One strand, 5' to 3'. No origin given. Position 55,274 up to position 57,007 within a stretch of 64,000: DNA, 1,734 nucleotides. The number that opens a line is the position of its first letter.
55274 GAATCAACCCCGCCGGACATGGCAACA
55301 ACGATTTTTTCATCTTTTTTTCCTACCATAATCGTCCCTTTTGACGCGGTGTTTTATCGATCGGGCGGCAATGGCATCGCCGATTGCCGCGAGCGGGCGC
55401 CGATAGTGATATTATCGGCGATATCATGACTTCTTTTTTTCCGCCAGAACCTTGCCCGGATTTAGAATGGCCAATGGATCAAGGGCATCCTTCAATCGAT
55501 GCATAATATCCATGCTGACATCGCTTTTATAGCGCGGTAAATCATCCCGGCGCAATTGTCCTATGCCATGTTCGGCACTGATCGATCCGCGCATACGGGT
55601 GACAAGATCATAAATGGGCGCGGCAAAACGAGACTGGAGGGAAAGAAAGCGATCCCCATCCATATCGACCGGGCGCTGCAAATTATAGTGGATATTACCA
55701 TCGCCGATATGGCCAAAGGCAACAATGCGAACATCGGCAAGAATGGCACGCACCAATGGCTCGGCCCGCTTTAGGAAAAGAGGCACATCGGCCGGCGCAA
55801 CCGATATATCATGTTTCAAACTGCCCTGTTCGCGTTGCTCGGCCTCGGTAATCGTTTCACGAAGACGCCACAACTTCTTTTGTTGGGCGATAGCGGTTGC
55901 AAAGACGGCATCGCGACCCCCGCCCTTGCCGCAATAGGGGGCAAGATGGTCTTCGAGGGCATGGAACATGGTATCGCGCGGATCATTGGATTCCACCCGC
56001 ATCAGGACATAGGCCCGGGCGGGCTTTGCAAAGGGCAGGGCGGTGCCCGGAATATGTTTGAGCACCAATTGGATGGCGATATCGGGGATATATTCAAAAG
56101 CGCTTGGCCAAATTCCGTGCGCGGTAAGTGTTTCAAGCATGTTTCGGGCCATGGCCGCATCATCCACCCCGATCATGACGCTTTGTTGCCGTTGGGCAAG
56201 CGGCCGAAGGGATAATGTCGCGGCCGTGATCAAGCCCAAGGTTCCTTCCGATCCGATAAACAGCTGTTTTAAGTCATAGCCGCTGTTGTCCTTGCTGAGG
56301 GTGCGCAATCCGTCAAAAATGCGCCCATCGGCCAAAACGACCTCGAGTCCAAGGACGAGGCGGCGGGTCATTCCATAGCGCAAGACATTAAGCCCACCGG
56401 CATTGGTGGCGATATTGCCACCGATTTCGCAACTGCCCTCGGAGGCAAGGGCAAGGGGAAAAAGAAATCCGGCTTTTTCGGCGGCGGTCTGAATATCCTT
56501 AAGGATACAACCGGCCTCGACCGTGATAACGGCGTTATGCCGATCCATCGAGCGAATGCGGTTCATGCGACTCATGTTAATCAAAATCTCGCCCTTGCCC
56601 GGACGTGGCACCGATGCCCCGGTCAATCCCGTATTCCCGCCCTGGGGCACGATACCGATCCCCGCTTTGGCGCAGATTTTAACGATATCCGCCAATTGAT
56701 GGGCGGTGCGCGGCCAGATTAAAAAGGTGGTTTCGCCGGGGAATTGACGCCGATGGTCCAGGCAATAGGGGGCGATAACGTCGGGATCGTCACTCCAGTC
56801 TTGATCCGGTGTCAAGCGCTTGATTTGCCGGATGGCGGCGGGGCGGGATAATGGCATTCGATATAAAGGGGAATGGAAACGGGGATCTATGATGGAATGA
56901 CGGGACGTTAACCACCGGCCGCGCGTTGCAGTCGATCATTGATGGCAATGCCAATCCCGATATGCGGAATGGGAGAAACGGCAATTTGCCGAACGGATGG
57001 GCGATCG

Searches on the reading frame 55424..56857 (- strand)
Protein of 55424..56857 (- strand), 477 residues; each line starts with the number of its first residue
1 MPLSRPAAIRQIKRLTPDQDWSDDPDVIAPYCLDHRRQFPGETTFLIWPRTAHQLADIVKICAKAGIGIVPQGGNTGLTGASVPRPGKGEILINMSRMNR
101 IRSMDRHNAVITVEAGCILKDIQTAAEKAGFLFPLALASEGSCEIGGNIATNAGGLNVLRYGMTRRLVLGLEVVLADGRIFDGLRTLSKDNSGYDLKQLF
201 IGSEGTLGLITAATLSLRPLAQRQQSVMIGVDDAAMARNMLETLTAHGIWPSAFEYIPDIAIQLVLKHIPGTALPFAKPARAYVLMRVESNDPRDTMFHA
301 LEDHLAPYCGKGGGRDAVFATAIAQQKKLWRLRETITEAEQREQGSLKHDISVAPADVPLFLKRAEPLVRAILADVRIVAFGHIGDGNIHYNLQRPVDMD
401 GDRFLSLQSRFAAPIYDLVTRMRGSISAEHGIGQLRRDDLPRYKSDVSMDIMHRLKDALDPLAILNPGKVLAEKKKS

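Call 8: search_protein_families(library=pfam, proteins=[window:55424-56857:-], max_evalue=0.01)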
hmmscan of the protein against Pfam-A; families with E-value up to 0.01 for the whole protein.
window:55424-56857:- (477 aa): 2 families
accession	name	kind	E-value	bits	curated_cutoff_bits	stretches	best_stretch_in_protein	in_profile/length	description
PF02913.24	FAD-oxidase_C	-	1.3e-45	156.4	21.2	1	222-470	3-248/248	FAD linked oxidases, C-terminal domain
PF01565.28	FAD_binding_4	-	1.6e-36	125.5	26.4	1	45-181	3-136/139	FAD binding domain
